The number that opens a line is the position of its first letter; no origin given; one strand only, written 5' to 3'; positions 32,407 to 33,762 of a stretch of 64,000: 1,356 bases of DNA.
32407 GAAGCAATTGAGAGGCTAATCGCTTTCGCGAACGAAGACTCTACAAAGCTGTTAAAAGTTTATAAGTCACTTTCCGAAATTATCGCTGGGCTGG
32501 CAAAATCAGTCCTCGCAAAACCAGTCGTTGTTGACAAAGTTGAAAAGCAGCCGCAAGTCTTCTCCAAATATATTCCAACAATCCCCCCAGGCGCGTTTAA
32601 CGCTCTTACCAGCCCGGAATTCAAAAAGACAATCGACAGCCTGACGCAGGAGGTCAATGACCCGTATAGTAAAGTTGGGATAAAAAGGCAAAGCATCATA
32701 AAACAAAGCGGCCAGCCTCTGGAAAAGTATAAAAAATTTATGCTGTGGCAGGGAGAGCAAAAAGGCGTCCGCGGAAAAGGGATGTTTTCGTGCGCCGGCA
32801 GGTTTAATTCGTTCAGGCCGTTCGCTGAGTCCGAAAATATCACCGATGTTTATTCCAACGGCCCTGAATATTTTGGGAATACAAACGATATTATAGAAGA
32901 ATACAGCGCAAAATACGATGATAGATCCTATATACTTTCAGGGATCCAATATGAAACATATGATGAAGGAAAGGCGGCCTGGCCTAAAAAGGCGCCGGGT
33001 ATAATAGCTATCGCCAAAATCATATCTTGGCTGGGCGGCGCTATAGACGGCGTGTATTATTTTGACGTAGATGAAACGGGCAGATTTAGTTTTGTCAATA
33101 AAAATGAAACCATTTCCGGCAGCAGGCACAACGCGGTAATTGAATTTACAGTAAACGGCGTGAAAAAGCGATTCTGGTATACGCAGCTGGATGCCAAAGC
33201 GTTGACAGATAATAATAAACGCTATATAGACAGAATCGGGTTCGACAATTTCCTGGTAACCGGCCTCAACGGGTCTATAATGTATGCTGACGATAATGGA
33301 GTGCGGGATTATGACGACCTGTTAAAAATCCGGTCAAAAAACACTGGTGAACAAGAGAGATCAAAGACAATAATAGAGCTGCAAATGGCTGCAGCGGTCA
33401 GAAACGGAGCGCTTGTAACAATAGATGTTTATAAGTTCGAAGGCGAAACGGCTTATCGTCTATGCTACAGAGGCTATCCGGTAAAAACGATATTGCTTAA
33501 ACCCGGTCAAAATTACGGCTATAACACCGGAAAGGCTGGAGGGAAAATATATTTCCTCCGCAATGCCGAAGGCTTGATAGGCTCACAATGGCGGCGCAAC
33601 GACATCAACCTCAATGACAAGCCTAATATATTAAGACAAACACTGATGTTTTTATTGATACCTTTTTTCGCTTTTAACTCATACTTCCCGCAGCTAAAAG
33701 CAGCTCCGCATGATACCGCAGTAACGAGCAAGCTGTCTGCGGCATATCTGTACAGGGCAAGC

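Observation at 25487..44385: Mosaic of long intragenic repeats (X x3, Y x2-3, Z x2, W x3, V x3) covering about 19 kb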

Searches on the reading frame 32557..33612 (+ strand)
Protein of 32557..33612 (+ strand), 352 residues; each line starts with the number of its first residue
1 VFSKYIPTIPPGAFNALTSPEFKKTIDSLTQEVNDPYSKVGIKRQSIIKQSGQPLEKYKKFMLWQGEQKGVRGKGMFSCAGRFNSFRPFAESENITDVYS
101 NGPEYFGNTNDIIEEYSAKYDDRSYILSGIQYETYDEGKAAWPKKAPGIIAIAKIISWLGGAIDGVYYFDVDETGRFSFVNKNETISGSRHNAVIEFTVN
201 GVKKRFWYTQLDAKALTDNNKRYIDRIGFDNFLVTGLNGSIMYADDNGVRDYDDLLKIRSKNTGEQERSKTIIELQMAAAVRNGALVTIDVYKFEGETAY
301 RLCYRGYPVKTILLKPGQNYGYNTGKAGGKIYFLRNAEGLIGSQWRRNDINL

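Call 55: search_solved_structures(query=A3, max_evalue=10)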
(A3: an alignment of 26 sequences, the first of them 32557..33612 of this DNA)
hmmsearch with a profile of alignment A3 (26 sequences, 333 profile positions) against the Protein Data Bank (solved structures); distinct sequences matched with E-value up to 10: 1.
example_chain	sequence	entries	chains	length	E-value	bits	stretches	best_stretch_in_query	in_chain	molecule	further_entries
1aaz_A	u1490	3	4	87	1.6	11.3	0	297-324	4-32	GLUTAREDOXIN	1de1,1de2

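Call 64: predict_structure(alignment_id=A3)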
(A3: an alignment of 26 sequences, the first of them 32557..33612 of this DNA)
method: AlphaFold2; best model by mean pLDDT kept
length: 352 residues; sequences in the alignment: 26
mean_pLDDT: 82.4   pTM: 0.87
mean pLDDT of the five models: 82.4, 81.8, 81.7, 80.4, 79.8
residues with pLDDT >= 90: 180; 70-90: 91; 50-70: 52; < 50: 29
segments of 3 or more residues with pLDDT < 50: 238-250, 254-260, 346-352
pLDDT, mean of each block of 10 residues (from residue 1): 81 95 97 94 89 88 96 94 92 97 91 84 73 56 83 94 97 91 70 96 97 86 92 73 45 48 60 82 92 56 83 90 87 91 56 38
secondary structure, 60 per line:
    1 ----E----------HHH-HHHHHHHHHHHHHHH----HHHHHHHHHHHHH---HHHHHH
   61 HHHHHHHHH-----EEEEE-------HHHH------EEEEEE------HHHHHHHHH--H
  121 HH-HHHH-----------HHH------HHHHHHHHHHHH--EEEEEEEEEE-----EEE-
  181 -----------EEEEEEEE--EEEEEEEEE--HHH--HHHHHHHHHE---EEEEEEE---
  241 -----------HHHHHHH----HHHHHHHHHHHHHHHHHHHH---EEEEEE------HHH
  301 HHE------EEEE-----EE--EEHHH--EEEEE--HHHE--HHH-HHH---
elements in order: H20-34 H39-51 H55-69 E75-79 H87-90 E97-102 H109-117 H124-127 H148-159 E162-171 E177-179 E192-199 E202-210 H218-226 E231-237 H252-258 H263-282 E286-291 H298-302 E310-313 E330-334

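Call 67: fold_search(model_id=the predicted structure, library=pdb)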
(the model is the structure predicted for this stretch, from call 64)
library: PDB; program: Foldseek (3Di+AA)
matches with E <= 10: 937; with E <= 0.001: 0
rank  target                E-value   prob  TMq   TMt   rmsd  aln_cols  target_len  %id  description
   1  1hnn_A                5.1e-03  0.89  0.28  0.35  12.5       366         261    8  CRYSTAL STRUCTURE OF HUMAN PNMT COMPLEXED WITH SK&F 29661 AND ADOHCY(SAH) (released 2001-12-07)
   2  9atv_B                1.1e-02  0.80  0.28  0.35  14.6       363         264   10  X-ray co-crystal structure of NCGC00685960 / NCATS-SM9335 in NNMT (released 2025-03-05)
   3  7ei2_A                1.3e-02  0.80  0.28  0.38  11.0       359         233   10  Structure of human NNMT in complex with macrocyclic peptide 8 (released 2022-03-30)
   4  9atv_C                1.3e-02  0.80  0.29  0.37  14.6       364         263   10  X-ray co-crystal structure of NCGC00685960 / NCATS-SM9335 in NNMT (released 2025-03-05)
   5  6chh_C                1.4e-02  0.89  0.30  0.40   9.9       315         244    9  Structure of human NNMT in complex with bisubstrate inhibitor MS2756 (released 2018-06-13)
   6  1r74_A                1.4e-02  0.77  0.25  0.31  16.8       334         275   11  Crystal Structure of Human Glycine N-Methyltransferase (released 2004-09-21)
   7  5yji_A                1.7e-02  0.85  0.29  0.37   9.4       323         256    8  Co-crystal structure of Mouse Nicotinamide N-methyltransferase (NNMT) with small molecule analog of Nicotinamide (released 2018-03-21)
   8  1r8y_B                1.7e-02  0.77  0.26  0.31  15.8       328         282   10  Crystal Structure of Mouse Glycine N-Methyltransferase (Monoclinic Form) (released 2004-09-21)
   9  6pvs_D                1.8e-02  0.63  0.27  0.34  12.9       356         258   10  Structure of Nicotinamide N-Methyltransferase (NNMT) in complex with inhibitor LL320 (released 2019-11-27)
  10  5yjf_D                2.6e-02  0.82  0.30  0.38   8.7       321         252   10  Co-crystal structure of Human Nicotinamide N-methyltransferase (NNMT) with small molecule analog of Nicotinamide (released 2018-03-21)
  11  7wmc_B                3.0e-02  0.63  0.27  0.38  15.0       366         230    8  Crystal structure of macrocyclic peptide 1 bound to human Nicotinamide N-methyltransferase (released 2022-08-31)
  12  21nj_B                3.4e-02  0.75  0.30  0.38  10.2       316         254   10  Crystal structure of compound 10 bound to human Nicotinamide N-methyltransferase (released 2026-03-11)
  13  6orr_C                3.4e-02  0.75  0.29  0.36   9.7       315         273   10  Co-crystal structure of human NicotinamideN-Methyltransferase (NNMT) in complex with High-Affinity Alkynyl Bisubstrate (released 2019-10-23)
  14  2i62_C                3.6e-02  0.63  0.28  0.36  11.1       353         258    9  Mouse Nicotinamide N-methyltransferase (released 2006-09-12)
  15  2obf_A                3.6e-02  0.57  0.27  0.35  12.4       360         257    8  Structure of K57A hPNMT with inhibitor 3-Hydroxymethyl-7-(N-4-chlorophenylaminosulfonyl)-THIQ and AdoHcy (SAH) (released 2007-10-09)
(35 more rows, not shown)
